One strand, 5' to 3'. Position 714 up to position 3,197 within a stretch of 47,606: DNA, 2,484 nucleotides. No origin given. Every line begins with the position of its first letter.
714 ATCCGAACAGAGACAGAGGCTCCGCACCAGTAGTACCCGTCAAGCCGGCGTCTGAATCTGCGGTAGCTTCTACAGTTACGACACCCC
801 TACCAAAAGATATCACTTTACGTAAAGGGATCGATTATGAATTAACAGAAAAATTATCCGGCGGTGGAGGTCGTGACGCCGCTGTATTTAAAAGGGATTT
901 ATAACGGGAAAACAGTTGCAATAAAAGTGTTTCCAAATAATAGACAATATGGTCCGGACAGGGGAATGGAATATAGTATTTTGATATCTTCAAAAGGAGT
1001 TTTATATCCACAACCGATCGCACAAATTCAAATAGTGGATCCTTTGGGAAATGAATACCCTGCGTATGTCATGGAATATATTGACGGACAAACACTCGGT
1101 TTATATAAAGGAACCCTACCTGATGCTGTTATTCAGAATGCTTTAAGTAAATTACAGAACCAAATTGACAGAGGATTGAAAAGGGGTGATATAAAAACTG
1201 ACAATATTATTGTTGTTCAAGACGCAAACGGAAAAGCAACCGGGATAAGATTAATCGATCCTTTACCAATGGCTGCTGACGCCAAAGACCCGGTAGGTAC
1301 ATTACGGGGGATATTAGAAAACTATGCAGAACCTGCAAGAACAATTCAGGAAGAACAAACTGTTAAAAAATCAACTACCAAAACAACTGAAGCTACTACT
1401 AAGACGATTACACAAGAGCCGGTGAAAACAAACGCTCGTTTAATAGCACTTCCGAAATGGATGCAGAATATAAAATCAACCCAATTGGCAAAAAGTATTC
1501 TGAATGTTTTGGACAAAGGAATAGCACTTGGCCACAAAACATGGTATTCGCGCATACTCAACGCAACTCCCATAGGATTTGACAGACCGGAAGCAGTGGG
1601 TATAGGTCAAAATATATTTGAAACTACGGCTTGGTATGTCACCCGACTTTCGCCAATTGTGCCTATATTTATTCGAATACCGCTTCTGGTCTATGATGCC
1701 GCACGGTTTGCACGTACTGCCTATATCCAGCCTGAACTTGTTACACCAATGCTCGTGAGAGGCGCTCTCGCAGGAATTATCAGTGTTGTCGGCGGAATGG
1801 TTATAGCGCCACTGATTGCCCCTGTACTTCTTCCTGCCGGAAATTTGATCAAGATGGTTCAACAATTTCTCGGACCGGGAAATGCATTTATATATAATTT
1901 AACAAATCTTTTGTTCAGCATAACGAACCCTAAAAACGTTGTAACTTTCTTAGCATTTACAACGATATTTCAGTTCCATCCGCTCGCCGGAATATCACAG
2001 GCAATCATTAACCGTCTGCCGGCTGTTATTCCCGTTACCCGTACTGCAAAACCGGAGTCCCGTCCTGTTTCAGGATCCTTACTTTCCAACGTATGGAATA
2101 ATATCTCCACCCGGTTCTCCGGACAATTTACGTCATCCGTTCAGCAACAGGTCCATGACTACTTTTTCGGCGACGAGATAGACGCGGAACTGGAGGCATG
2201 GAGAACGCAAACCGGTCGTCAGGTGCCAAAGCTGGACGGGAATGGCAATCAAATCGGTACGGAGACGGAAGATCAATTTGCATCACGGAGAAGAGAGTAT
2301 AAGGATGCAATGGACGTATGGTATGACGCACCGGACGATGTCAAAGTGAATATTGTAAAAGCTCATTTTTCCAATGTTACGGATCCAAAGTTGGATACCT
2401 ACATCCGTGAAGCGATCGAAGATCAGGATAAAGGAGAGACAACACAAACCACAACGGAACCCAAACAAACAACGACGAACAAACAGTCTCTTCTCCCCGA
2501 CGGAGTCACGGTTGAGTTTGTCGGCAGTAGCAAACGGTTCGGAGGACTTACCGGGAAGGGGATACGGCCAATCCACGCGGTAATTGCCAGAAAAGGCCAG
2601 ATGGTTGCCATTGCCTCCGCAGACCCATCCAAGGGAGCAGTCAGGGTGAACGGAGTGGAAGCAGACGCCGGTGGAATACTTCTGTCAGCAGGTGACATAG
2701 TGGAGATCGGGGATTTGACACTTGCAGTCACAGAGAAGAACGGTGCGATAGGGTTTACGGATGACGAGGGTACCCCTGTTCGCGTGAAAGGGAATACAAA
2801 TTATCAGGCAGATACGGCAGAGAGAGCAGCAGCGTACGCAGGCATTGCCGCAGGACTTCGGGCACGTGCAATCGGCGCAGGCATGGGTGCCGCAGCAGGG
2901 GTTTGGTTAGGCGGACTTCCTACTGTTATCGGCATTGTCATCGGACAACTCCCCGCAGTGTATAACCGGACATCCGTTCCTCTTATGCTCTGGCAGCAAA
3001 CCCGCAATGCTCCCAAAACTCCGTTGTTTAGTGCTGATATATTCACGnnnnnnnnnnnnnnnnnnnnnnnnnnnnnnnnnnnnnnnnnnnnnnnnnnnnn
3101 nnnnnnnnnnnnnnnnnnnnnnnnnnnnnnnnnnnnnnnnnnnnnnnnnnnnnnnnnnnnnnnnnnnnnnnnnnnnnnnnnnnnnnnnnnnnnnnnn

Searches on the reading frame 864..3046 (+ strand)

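Call 50: search_protein_representatives(protein=window:864-3046:+)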
Query: 727 residues. Proteins with E-value up to 0.001 (for the whole library): 3; up to 1e-10: 3; up to 1e-30: 2. The best 3 are listed.
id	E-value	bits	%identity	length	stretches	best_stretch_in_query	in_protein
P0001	0.0e+00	1619.3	100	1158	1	1-727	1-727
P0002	3.7e-122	425.5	86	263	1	35-265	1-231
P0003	1.1e-20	90.1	81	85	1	641-703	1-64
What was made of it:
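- An exhaustive phmmer search found a third variant of module A, P0003 (85 aa, call 50).
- Tried and rejected: The exhaustive search found only the window's own proteins plus P0003 (call 50).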

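Call 53: find_encoding_contigs(protein=P0003, flank=10000, max_places=10)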
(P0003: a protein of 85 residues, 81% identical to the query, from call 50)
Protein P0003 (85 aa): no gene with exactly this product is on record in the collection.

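Call 55: list_cluster_members(proteins=[P0003, P0002, P0001])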
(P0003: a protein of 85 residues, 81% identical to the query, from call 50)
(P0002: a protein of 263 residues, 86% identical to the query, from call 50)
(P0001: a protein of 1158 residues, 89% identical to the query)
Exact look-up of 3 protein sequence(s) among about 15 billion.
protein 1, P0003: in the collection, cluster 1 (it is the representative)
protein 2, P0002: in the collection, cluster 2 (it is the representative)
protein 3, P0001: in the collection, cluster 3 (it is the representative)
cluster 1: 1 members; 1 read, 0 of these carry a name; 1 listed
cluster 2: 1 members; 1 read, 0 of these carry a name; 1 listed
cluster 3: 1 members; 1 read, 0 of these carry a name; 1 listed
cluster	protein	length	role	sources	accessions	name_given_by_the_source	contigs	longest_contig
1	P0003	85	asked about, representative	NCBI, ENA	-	-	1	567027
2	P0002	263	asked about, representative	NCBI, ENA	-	-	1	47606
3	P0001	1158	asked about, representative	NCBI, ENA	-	-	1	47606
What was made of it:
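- A further variant of module A exists on another contig (calls 50, 55).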

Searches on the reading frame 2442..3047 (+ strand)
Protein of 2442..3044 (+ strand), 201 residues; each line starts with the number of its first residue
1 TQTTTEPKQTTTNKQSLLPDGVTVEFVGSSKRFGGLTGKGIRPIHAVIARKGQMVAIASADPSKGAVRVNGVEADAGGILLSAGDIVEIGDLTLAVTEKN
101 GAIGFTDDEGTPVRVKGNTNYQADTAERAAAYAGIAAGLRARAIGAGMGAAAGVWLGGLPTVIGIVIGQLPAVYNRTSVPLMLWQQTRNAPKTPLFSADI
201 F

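Call 30: search_protein_families(library=pfam, proteins=[window:2442-3044:+], max_evalue=10)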
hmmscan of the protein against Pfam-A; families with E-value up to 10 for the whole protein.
seq(201 aa): 3 families
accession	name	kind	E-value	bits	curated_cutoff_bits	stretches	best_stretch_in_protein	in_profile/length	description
PF16697.10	Yop-YscD_cpl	-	0.02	15.6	33.2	1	37-98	32-92/94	Inner membrane component of T3SS, cytoplasmic domain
PF13275.11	S4_2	-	0.14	12.5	24.6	1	64-96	32-64/65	S4 domain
PF00498.31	FHA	-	0.19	12.6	20.7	1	37-90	14-67/67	FHA domain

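Call 36: predict_structure(protein=window:2475-3047:+)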
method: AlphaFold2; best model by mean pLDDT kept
length: 191 residues; sequences in the alignment: 1
mean_pLDDT: 46.7   pTM: 0.37
mean pLDDT of the five models: 46.7, 42.9, 40.0, 39.1, 31.2
residues with pLDDT >= 90: 0; 70-90: 14; 50-70: 65; < 50: 112
segments of 3 or more residues with pLDDT < 50: 1-45, 47-51, 64-67, 104-148, 158-165
pLDDT, mean of each block of 10 residues (from residue 1): 26 27 25 35 45 58 53 69 67 67 43 37 37 31 43 51 50 64 59 43
secondary structure, 60 per line:
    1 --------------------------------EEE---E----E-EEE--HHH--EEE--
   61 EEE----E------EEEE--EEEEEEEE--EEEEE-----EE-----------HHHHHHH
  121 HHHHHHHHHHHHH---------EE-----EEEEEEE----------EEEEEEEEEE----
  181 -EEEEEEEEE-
elements in order: E33-35 E46-48 E56-58 E61-63 E75-78 E81-88 E91-95 H114-133 E150-156 E167-176 E182-190
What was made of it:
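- On FHA domain: It contains beta strands but is not usable for a fold search (call 36).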
